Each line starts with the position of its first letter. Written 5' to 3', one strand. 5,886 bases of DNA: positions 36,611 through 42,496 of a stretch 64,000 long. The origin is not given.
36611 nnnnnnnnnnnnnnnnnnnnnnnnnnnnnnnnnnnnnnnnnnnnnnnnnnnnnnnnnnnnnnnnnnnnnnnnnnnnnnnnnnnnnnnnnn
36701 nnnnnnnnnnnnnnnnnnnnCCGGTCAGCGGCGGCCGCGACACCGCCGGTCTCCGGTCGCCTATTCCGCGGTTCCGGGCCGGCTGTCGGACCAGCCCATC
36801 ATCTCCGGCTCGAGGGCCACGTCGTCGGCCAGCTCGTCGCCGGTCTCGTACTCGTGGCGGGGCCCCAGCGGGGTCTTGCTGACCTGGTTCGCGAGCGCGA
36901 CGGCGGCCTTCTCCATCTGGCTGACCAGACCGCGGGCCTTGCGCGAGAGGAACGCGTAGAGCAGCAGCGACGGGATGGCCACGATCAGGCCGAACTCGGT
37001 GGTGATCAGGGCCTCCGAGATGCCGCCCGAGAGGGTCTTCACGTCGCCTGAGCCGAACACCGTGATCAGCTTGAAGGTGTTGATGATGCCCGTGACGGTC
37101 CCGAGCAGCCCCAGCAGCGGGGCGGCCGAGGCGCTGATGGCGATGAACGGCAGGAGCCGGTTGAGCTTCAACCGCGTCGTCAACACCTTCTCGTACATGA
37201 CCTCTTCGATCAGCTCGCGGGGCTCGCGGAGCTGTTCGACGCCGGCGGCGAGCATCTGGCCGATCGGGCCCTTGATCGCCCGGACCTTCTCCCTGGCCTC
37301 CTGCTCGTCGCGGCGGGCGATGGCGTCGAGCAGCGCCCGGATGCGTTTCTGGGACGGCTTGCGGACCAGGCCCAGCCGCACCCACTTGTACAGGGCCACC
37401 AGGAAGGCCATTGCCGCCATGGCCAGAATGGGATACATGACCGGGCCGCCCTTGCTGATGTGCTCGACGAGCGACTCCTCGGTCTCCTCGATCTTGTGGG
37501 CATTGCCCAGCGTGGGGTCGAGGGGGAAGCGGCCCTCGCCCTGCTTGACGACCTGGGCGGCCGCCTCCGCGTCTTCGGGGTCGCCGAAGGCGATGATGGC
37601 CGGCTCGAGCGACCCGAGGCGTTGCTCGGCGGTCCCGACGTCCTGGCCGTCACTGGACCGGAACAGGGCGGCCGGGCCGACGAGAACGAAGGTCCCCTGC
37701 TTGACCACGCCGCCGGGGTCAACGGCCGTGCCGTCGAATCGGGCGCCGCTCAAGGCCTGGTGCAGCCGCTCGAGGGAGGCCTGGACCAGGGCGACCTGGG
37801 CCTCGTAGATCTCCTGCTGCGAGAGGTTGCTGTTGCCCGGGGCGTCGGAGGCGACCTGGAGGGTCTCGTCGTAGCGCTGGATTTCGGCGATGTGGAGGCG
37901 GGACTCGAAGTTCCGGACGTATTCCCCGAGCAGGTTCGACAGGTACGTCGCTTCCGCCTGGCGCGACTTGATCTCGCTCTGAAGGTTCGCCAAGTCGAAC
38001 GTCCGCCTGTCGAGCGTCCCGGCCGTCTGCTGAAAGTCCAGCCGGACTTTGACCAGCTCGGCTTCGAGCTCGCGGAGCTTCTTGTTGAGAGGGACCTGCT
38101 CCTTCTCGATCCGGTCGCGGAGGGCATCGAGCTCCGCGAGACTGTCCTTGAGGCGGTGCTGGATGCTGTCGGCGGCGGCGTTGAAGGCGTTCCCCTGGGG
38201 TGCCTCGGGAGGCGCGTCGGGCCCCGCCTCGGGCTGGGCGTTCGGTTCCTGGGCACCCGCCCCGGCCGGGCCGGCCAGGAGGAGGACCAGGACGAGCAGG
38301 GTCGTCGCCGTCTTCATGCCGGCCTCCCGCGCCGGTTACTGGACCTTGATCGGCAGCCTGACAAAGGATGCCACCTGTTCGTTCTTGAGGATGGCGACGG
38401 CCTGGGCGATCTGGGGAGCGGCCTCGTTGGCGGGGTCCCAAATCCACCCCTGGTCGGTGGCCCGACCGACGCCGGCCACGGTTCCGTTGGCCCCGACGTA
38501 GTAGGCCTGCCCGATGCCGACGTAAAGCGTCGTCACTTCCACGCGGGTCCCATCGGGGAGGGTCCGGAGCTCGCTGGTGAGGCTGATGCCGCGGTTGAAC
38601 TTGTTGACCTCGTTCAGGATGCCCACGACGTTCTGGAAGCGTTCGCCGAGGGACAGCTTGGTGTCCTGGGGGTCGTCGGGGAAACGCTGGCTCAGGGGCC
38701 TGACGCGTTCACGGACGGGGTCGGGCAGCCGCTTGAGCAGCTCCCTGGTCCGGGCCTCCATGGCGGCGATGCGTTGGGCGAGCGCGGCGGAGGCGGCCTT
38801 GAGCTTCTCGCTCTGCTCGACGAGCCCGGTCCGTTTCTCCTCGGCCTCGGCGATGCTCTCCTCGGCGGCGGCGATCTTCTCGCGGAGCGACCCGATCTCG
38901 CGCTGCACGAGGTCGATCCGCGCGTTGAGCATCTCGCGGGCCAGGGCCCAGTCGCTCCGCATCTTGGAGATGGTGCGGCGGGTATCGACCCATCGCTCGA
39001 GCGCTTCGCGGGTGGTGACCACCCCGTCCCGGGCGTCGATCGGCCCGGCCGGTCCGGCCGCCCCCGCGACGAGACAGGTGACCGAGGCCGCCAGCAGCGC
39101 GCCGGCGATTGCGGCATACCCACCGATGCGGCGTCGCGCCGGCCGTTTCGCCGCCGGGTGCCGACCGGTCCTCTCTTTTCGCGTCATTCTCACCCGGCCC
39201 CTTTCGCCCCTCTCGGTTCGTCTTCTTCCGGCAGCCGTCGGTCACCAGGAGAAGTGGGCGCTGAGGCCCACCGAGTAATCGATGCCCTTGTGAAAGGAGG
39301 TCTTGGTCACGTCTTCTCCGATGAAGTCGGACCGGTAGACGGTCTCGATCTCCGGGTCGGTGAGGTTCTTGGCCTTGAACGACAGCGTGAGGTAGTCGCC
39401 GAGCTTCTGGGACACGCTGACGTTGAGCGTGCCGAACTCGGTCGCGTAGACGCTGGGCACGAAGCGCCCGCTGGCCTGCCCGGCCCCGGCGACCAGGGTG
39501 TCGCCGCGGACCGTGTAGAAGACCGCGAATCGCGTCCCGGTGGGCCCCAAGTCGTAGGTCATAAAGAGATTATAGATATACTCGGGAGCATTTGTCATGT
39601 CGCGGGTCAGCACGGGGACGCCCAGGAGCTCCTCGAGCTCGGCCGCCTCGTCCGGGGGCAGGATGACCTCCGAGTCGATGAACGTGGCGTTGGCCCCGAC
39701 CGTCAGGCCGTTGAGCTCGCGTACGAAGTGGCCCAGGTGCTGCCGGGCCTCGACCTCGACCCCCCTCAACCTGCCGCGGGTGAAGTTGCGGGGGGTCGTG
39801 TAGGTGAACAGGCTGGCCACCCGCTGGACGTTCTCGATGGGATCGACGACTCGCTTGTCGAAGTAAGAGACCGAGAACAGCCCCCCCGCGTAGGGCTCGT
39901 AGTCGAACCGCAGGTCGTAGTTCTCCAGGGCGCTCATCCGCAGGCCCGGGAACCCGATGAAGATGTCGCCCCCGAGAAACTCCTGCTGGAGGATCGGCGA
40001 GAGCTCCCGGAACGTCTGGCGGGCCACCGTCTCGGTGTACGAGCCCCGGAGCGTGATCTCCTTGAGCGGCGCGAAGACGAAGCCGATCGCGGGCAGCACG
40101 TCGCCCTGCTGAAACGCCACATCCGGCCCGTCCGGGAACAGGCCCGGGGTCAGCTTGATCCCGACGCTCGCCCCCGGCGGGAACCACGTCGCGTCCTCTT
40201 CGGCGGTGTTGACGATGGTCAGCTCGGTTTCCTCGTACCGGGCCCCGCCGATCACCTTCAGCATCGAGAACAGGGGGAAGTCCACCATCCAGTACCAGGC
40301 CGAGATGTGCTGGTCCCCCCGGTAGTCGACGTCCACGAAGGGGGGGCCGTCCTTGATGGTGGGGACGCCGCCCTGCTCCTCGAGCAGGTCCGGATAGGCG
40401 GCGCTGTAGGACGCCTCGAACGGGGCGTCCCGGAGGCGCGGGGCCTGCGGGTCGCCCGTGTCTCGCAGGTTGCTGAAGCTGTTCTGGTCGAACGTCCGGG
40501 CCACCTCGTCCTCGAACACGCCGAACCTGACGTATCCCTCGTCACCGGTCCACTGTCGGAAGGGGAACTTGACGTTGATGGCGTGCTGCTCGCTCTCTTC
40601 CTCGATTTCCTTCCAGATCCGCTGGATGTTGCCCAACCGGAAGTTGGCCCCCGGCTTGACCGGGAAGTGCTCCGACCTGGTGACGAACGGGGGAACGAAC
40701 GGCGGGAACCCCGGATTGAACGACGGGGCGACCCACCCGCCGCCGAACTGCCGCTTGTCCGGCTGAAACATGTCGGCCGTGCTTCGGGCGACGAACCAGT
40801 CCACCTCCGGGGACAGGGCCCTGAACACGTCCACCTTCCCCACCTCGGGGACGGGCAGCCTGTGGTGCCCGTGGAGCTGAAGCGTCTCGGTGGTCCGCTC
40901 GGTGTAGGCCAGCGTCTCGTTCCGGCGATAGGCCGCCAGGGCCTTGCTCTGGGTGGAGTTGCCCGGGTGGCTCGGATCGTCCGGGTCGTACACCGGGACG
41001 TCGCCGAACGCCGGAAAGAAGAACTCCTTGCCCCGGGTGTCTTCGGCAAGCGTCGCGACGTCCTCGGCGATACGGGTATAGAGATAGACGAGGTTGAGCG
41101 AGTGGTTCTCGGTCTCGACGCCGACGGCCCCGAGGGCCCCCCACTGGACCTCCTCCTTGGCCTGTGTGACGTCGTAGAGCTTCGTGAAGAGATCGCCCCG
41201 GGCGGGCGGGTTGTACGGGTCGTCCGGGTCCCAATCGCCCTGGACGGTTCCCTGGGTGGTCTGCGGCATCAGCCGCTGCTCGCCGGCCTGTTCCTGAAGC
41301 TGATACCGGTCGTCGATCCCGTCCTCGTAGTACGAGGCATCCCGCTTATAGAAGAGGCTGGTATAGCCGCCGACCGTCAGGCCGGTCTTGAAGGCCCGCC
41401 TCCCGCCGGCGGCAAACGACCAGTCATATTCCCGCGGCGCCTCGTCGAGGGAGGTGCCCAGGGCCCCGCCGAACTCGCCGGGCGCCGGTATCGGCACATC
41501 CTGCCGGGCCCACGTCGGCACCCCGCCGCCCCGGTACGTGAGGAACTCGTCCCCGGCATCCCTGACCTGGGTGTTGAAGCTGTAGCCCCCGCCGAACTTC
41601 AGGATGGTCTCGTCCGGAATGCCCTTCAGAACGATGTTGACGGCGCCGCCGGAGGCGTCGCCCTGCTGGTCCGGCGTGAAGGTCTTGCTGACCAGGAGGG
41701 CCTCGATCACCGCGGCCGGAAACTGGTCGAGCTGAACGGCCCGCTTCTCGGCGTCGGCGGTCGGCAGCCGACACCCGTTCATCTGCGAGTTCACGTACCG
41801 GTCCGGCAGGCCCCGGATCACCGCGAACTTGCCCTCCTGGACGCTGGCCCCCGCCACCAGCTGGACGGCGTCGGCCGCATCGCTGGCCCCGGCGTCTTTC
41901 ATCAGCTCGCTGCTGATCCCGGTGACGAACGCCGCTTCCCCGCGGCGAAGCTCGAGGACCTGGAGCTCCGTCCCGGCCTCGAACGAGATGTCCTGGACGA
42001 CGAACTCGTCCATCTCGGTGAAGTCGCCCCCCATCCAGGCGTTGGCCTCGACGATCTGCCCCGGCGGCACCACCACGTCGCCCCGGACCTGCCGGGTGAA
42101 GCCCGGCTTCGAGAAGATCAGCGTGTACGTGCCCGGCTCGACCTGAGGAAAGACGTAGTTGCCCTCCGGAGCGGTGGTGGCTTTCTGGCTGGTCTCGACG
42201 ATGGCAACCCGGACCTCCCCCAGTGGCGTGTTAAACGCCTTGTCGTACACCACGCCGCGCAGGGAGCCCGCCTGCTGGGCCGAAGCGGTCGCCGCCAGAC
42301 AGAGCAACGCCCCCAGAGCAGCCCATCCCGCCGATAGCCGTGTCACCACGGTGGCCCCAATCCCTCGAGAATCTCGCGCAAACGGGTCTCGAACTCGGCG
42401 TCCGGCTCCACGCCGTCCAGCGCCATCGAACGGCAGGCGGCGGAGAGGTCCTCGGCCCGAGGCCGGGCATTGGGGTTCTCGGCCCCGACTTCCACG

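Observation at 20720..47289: A ~27 kb co-oriented supercluster fuses a TonB-dependent receptor, a TonB2-type energiser and a complete T2SS-like apparatus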

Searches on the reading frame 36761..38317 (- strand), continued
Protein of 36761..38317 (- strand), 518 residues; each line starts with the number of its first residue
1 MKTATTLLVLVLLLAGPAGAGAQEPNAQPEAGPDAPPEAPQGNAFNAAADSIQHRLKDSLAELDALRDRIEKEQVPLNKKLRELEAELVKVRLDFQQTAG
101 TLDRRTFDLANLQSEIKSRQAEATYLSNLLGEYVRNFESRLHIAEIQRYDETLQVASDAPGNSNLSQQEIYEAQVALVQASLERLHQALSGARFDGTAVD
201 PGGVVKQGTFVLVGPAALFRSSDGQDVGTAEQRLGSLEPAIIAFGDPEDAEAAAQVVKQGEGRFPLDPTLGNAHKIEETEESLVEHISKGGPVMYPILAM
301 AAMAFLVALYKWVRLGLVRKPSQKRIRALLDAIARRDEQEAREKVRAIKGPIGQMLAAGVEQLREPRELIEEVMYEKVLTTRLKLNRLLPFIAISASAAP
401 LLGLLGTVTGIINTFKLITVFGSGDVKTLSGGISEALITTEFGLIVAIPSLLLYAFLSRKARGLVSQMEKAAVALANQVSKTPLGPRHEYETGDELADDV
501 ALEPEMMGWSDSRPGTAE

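Call 23: find_encoding_contigs(protein=P0124, flank=10000, max_places=1)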
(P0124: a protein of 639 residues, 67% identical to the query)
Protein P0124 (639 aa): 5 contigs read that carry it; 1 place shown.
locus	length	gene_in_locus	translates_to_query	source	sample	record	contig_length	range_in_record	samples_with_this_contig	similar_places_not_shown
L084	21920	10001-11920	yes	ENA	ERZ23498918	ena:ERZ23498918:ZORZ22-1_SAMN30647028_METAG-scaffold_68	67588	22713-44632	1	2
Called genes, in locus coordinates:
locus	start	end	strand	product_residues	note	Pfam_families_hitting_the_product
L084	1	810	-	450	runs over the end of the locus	PF00909:Ammonium_transp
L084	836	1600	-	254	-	-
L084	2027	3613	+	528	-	PF01590:GAF, PF13185:GAF_2, PF13492:GAF_3 (faint), PF00158:Sigma54_activat, PF14532:Sigma54_activ_2, PF07728:AAA_5 (faint), PF25601:AAA_lid_14, PF02954:HTH_8 (weak)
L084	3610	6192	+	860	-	PF01326:PPDK_N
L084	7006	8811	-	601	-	-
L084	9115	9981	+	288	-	PF11932:DUF3450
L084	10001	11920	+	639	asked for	PF01618:MotA_ExbB, PF00571:CBS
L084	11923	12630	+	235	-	PF01618:MotA_ExbB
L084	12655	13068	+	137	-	PF02472:ExbD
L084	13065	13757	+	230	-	PF03544:TonB_C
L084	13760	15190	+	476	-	PF25062:ARM_TT21_N (faint), PF25063:ARM_TT21_C (weak), PF13174:TPR_6 (faint), PF13432:TPR_16, PF13371:TPR_9 (weak), PF13432:TPR_16 (weak), PF12895:ANAPC3 (weak), PF14559:TPR_19 (weak), +12 more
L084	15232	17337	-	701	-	PF08238:Sel1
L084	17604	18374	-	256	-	PF00589:Phage_integrase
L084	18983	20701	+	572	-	PF28492:Beta_helix_4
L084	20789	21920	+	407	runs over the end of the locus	PF13424:TPR_12 (faint)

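Call 25: find_related_loci(query=A2, collection=metagenome_contigs, flank=10000)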
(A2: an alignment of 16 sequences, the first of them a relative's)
Query A2 (518 aa) in metagenome_contigs; peptide patterns used: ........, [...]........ (x = any residue, [..] = any of these).
600 stretches matched a pattern (row limit reached: there are more); 376 encode a relative of the query (tblastn E <= 1e-3); the best 80 are kept; 80 distinct loci.
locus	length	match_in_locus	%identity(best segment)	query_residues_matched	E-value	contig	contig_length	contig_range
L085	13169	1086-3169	64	6-496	0e+0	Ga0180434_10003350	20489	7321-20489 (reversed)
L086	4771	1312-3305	63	43-507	0e+0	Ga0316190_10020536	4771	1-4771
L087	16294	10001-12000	62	1-492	0e+0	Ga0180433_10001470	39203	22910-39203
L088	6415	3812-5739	66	38-481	0e+0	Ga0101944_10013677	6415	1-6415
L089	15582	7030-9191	64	1-489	0e+0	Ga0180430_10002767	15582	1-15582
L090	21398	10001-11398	64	26-489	0e+0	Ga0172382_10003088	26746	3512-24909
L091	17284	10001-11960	66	31-489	0e+0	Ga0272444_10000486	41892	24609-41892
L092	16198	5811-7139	67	42-483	0e+0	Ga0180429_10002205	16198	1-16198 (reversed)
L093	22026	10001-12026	64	1-483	0e+0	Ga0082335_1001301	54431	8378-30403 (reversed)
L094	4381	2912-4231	70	44-484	0e+0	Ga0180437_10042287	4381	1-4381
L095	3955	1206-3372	60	6-483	0e+0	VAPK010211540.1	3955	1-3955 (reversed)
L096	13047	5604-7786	58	1-483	0e+0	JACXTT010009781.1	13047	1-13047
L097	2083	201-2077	64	31-495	0e+0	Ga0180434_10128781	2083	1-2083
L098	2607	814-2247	67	1-482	0e+0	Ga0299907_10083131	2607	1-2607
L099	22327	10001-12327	63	46-481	0e+0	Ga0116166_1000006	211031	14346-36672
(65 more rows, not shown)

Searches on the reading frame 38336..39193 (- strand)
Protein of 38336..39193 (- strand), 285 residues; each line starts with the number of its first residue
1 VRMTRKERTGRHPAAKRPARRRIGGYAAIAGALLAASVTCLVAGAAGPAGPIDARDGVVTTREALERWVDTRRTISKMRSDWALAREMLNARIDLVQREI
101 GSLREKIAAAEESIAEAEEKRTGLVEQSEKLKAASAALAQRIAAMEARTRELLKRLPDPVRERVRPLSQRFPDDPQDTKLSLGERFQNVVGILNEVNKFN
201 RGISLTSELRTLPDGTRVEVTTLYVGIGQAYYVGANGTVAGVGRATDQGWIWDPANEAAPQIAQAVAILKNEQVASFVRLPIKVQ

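Call 4: search_protein_families(library=pfam, proteins=[window:38336-39193:-], max_evalue=0.01)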
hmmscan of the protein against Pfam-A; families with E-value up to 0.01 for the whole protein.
window:38336-39193:- (285 aa): 8 families
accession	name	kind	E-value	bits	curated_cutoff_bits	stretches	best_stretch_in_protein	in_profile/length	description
PF11932.13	DUF3450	-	8.4e-32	110.8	32.6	1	46-282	14-240/241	Protein of unknown function (DUF3450)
PF25450.1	Rab11-FIP3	-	0.00024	21.8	31.9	1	71-141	41-111/125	Rab11-FIP3-like domain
PF07889.17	DUF1664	-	0.00074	20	34.6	1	58-147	32-122/124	Protein of unknown function (DUF1664)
PF07321.17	YscO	-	0.001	19.5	28.8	1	54-139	29-114/149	Type III secretion protein YscO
PF23203.1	KIF21A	-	0.0015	18.7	28.5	1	55-148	26-127/161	KIF21A-like domain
PF10473.14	CENP-F_leu_zip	-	0.0019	18.7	34.5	1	96-156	15-75/140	Leucine-rich repeats of kinetochore protein Cenp-F/LEK1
PF07888.16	CALCOCO1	-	0.0041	16.5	36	1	72-152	54-134/496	Calcium binding and coiled-coil domain (CALCOCO1) like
PF13874.11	Nup54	-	0.0053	17.2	30.5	1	88-171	33-116/140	Nucleoporin complex subunit 54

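Call 8: search_protein_families(library=ncbifam, proteins=[window:38336-39187:-], max_evalue=0.001)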
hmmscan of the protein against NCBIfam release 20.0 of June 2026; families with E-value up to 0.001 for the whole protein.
window:38336-39187:- (283 aa): 3 families
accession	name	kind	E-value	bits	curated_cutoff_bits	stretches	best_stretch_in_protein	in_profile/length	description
NF045487.1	ASRP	equivalog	6.8e-05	21.7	300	1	68-149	335-419/593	archaea-specific SMC-related protein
TIGR02168.1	SMC_prok_B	equivalog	0.00042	18.2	567.35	1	82-152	826-896/1181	chromosome segregation protein SMC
TIGR02169.1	SMC_prok_A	equivalog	0.00053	17.8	729.4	1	68-155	799-886/1165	chromosome segregation protein SMC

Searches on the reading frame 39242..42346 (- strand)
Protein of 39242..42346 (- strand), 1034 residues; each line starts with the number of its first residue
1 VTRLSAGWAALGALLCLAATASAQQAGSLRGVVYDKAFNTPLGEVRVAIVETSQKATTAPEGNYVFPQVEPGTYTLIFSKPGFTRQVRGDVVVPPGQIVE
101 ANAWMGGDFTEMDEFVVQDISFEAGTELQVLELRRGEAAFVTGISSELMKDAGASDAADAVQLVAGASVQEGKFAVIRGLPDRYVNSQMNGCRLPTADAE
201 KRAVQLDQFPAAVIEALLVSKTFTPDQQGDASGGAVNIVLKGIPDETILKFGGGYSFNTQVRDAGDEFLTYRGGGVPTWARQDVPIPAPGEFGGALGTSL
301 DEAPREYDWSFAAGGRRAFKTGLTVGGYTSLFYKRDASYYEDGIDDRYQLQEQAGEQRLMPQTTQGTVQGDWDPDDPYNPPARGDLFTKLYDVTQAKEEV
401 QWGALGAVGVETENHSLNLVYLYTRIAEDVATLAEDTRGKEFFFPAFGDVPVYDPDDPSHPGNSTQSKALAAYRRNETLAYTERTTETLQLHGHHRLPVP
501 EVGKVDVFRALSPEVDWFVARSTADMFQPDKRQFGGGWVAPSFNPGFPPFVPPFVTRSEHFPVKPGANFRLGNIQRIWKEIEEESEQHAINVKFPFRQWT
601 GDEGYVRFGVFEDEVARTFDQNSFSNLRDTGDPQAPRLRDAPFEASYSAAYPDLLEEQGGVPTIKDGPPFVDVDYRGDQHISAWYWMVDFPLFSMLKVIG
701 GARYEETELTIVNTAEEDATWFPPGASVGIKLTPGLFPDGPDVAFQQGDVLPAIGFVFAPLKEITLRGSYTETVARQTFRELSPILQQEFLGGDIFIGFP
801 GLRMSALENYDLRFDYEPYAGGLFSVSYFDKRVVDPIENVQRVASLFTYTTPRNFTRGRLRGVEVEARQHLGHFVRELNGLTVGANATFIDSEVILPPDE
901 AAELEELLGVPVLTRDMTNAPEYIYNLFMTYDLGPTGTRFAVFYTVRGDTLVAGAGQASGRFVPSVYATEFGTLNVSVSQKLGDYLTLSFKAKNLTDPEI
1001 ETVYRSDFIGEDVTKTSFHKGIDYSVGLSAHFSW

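Call 4: search_protein_families(library=pfam, proteins=[window:39242-42340:-], max_evalue=0.01)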
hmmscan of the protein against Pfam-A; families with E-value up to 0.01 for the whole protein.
window:39242-42340:- (1032 aa): 7 families
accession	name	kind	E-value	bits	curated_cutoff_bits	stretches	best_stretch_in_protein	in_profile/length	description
PF00593.30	TonB_dep_Rec_b-barrel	-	5.6e-26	92.8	27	1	641-993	131-436/436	TonB dependent receptor-like, beta-barrel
PF13620.12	CarboxypepD_reg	-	6.2e-15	55.8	32.3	1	26-100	1-78/82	Carboxypeptidase regulatory-like domain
PF13715.12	CarbopepD_reg_2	-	2.4e-09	37.5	32.2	1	28-115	2-88/88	CarboxypepD_reg-like domain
PF07715.20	Plug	-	2.7e-08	34.7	23.9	1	138-232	8-106/107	TonB-dependent Receptor Plug Domain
PF14905.12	OMP_b-brl_3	-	4.9e-08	32.9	27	1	672-1000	107-380/408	Outer membrane protein beta-barrel family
PF14686.12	fn3_3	-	0.0012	19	24.4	1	54-95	29-71/75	Polysaccharide lyase family 4, domain II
PF17210.9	SdrD_B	-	0.0082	16.8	29.7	0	49-80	37-68/112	SdrD B-like domain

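Call 8: search_protein_families(library=ncbifam, proteins=[window:39242-42346:-], max_evalue=0.001)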
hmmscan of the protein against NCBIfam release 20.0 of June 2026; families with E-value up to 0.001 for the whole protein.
window:39242-42346:- (1034 aa): 6 families
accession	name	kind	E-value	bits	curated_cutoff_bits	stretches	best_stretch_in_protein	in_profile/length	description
TIGR01782.1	TonB-Xanth-Caul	subfamily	6.7e-59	200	310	1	132-1032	18-868/868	TonB-dependent receptor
TIGR01785.1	TonB-hemin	subfamily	8.1e-13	47.7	316.85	1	674-879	358-555/677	TonB-dependent heme/hemoglobin receptor family protein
TIGR01786.1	TonB-hemlactrns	subfamily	2.2e-07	29.7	323.75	0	137-238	21-131/719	TonB-dependent hemoglobin/transferrin/lactoferrin family receptor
TIGR01783.1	TonB-siderophor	subfamily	2e-06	26.7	223.5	0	749-998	407-618/649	TonB-dependent siderophore receptor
NF052345.1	S_layer_anammox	exception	2e-06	25.5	1400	1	17-158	1302-1444/1596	Kustd1514 family S-layer glycoprotein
NF010011.0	PRK13484.1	equivalog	0.00035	18.9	1197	0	135-253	45-174/682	IreA family TonB-dependent siderophore receptor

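Call 55: search_solved_structures(query=window:39242-42346:-, max_evalue=0.001)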
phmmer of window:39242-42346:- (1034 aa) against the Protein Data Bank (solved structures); distinct sequences matched with E-value up to 0.001: 0.
